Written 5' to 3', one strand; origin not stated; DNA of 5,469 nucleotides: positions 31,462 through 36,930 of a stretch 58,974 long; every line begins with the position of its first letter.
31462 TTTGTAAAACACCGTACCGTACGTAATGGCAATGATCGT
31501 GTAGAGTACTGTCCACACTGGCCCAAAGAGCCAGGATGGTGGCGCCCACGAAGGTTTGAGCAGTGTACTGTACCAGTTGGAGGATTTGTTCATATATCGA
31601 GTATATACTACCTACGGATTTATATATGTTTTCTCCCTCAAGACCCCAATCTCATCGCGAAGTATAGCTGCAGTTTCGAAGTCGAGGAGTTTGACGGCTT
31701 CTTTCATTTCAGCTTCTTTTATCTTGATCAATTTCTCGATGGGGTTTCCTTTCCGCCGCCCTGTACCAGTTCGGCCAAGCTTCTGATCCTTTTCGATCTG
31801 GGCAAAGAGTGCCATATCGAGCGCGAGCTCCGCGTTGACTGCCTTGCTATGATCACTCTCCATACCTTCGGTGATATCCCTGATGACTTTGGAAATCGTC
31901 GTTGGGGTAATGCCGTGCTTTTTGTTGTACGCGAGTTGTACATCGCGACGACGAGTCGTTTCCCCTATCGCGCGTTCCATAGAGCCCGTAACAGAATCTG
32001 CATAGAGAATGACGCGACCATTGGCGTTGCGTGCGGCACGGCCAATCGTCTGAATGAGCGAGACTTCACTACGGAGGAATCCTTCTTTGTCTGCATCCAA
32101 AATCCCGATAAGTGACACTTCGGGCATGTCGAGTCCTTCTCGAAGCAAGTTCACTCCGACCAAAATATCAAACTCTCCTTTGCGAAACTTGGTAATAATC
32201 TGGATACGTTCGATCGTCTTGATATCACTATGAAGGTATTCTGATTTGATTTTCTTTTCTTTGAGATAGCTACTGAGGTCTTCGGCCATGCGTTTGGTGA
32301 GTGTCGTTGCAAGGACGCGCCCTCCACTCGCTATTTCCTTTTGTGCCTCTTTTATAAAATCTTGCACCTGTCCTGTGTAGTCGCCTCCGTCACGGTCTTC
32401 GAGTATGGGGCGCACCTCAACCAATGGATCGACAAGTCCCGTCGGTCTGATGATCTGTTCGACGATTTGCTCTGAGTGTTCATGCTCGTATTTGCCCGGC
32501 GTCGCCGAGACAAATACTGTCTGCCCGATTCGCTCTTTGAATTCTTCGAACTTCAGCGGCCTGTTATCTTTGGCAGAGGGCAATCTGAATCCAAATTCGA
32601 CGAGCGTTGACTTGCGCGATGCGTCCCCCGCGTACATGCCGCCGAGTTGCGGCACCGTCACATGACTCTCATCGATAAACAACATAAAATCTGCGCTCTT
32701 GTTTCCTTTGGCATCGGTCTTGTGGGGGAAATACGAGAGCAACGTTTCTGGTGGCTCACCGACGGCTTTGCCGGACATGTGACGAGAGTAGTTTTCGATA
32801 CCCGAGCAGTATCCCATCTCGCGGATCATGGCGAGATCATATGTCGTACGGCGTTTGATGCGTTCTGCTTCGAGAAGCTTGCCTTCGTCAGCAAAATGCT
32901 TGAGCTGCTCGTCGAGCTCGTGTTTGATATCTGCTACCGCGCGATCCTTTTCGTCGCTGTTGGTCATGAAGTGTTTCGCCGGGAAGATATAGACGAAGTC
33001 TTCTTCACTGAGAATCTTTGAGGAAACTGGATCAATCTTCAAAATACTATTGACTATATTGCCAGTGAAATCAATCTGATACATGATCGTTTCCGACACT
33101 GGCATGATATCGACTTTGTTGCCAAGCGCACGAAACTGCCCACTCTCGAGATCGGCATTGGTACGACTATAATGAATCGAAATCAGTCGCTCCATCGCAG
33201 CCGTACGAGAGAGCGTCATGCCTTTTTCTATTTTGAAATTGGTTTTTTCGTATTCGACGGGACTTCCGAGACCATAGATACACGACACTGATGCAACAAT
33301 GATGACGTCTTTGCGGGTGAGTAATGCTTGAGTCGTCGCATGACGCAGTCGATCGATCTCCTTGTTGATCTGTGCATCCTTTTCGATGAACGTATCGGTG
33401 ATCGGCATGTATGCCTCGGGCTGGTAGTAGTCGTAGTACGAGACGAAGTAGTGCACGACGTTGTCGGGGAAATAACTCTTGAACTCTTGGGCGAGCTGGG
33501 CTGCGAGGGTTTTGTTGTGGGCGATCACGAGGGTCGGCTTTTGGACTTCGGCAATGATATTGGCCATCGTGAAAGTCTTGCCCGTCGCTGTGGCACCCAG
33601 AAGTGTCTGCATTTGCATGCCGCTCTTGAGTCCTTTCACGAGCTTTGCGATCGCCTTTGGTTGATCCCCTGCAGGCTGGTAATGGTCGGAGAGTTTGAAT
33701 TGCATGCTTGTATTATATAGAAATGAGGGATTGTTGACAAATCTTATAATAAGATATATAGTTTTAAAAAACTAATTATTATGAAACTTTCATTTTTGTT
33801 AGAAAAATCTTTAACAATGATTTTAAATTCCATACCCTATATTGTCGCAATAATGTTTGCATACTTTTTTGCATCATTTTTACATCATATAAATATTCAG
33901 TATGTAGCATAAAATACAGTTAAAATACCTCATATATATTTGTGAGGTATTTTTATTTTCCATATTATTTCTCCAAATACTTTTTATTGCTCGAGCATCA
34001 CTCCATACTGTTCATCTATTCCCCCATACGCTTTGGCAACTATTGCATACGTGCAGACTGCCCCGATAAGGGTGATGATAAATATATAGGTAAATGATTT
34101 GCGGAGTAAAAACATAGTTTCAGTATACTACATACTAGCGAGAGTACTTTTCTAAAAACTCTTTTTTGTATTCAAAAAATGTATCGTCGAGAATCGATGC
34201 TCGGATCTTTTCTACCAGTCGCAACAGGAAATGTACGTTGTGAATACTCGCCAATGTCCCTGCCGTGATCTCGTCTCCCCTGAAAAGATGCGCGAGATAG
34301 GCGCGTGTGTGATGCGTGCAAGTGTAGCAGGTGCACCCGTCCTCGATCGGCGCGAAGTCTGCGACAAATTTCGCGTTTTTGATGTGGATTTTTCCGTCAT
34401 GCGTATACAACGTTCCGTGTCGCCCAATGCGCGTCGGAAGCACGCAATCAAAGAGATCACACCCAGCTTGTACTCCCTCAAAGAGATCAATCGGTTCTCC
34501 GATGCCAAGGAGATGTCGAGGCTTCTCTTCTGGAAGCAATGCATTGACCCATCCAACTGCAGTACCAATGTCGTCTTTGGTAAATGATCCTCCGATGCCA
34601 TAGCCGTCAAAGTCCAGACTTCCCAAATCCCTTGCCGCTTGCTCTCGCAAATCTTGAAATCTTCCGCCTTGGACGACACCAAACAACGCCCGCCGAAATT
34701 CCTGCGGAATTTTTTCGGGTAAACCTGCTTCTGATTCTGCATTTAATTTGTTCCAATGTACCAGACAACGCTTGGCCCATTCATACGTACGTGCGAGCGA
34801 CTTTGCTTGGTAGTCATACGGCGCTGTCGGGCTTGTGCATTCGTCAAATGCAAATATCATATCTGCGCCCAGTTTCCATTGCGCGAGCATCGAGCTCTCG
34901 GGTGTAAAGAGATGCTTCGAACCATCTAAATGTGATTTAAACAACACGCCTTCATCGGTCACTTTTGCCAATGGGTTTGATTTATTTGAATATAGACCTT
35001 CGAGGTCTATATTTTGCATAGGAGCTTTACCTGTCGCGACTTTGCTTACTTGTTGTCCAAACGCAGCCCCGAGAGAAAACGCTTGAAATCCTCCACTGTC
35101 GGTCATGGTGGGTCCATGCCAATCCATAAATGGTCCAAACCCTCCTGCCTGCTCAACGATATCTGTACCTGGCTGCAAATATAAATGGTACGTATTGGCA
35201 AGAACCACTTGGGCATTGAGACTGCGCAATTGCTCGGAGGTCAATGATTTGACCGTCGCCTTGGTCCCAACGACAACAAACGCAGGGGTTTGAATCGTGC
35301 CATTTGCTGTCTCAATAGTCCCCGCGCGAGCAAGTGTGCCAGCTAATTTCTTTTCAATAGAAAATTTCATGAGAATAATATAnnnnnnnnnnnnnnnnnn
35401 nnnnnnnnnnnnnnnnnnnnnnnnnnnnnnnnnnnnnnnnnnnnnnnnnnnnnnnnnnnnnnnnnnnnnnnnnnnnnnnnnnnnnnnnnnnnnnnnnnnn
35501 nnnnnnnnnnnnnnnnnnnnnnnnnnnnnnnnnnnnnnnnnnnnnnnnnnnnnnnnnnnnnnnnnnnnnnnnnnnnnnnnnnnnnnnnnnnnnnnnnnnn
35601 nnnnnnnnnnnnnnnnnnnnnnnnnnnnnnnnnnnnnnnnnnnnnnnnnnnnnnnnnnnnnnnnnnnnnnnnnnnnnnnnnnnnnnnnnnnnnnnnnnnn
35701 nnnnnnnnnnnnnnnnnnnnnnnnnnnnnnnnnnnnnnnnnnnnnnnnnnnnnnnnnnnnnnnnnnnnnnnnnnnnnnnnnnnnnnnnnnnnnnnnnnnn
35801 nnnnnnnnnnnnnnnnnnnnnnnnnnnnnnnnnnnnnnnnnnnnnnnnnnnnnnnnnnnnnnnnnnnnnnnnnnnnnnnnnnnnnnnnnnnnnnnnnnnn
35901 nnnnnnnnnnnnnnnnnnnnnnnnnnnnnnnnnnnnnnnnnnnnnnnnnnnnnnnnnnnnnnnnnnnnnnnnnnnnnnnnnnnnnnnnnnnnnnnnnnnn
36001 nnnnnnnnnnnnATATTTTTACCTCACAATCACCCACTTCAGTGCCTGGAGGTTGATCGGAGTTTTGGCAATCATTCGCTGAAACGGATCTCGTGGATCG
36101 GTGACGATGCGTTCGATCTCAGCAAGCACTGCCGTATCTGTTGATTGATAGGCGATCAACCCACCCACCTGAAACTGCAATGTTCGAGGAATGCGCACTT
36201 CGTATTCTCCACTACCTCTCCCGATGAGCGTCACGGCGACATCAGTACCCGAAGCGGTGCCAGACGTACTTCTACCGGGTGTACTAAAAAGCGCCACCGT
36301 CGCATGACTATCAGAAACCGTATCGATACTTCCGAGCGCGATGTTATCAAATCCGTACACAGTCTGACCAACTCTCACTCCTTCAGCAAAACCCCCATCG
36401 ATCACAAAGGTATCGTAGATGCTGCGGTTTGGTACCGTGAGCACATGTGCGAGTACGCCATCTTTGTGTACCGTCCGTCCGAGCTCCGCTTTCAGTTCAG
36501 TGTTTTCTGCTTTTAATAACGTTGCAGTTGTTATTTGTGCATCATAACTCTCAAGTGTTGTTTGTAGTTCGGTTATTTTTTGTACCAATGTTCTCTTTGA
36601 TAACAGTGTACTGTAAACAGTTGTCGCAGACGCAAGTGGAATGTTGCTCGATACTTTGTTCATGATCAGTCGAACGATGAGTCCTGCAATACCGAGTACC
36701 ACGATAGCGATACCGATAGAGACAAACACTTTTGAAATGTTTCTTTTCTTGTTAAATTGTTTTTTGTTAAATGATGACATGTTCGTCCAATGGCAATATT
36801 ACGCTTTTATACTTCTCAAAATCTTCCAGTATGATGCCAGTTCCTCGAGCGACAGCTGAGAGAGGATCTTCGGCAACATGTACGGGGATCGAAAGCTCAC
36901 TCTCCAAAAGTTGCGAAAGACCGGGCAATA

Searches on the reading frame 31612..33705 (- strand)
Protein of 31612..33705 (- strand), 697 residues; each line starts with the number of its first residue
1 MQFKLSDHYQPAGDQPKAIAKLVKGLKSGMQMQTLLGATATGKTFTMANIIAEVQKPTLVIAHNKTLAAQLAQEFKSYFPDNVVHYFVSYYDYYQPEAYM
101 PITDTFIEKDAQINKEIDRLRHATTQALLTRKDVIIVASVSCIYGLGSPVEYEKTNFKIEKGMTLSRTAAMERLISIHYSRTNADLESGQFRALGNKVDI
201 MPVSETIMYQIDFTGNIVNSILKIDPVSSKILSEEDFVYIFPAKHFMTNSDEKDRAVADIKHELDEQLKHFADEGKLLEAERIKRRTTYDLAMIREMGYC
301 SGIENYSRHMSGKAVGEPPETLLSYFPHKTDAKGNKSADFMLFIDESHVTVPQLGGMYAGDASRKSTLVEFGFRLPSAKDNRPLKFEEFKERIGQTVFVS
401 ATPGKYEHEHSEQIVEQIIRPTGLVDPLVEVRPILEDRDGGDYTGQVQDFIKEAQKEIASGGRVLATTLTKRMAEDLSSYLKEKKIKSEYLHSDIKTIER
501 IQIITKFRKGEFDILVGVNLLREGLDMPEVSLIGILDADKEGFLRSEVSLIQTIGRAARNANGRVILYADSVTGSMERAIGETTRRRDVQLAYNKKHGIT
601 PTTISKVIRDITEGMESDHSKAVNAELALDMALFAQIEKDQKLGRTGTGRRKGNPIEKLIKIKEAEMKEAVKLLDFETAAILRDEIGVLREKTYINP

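Call 18: search_protein_families(library=ncbifam, proteins=[window:31612-33705:-], max_evalue=0.00001)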
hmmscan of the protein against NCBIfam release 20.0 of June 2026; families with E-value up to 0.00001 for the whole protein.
window:31612-33705:- (697 aa): 28 families (the best 25 are shown)
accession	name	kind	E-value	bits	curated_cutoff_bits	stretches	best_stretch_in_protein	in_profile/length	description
NF003673.1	PRK05298.1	equivalog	1.7e-290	965.1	743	1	2-691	1-652/653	excinuclease ABC subunit UvrB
TIGR00631.1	uvrb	equivalog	2.9e-286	951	750.1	1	2-689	1-657/658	excinuclease ABC subunit UvrB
TIGR00580.2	mfd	equivalog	3.8e-16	58.7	800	2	174-274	1-101/907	transcription-repair coupling factor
NF004066.1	PRK05580.1-3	equivalog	2.5e-12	46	813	1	502-567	581-654/788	primosomal protein N'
NF007966.0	PRK10689.1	equivalog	5.8e-12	44.1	1329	1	36-251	19-222/1148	transcription-repair coupling factor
TIGR00595.1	priA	equivalog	1.1e-11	44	230.35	1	469-569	273-381/509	replication restart helicase PriA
NF053631.1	RNA_helic_CshA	equivalog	1.4e-11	44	646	1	468-625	244-397/434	degradosome RNA helicase CshA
TIGR00643.1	recG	equivalog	5.1e-11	42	659.4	1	472-565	467-558/629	ATP-dependent DNA helicase RecG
NF004069.0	PRK05580.2-1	equivalog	1.5e-10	40.2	767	1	470-569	389-495/612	primosomal protein N'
NF053632.1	heli_RadD_YejH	equivalog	6.1e-10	38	720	1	464-564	253-346/573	DNA repair helicase RadD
NF004068.0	PRK05580.1-5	equivalog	1.6e-09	36.4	1249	1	468-566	554-660/795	primosomal protein N'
NF010337.0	PRK13766.1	equivalog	2.6e-09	35.8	610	1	495-568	408-476/781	Hef nuclease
NF053636.1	DDHlcsCsdAPsy1082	equivalog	1.1e-08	34.1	890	1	466-559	248-339/512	DEAD/DEAH box helicase CsdA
NF008165.0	PRK10917.1-3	equivalog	1.2e-08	33.9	711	0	471-561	496-581/692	ATP-dependent DNA helicase RecG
NF004070.0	PRK05580.2-2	equivalog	5.2e-08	31.5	921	1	472-569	496-601/729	primosomal protein N'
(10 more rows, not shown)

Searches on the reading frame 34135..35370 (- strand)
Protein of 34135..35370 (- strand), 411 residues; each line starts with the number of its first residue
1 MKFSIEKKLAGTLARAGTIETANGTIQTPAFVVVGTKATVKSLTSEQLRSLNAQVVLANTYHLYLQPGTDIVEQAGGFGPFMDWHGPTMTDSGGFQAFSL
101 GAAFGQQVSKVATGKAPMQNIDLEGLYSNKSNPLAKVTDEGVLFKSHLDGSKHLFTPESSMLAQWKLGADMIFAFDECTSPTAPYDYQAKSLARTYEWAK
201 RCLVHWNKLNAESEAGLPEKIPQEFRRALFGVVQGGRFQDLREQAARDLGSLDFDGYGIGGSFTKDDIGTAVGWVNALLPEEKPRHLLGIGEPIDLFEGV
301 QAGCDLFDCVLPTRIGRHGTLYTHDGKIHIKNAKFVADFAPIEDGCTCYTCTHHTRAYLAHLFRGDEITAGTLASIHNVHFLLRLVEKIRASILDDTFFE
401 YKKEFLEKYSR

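Call 42: search_protein_families(library=pfam, proteins=[window:34135-35370:-], max_evalue=0.0001)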
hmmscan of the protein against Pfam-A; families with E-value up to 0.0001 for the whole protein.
window:34135-35370:- (411 aa): 1 family
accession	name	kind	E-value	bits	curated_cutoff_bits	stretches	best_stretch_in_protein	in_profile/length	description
PF01702.25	TGT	-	1.6e-130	435.8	26.3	1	14-410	3-356/357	Queuine tRNA-ribosyltransferase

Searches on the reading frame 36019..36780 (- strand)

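Call 81: search_protein_families(library=pfam, proteins=[window:36019-36780:-], max_evalue=0.001)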
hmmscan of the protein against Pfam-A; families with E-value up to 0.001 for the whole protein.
window:36019-36780:- (253 aa): 1 family
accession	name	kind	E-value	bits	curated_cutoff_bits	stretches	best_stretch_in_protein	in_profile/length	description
PF04085.20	MreC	-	3.8e-10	40.2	28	1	117-252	5-145/147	Rod shape-determining protein MreC, barrel core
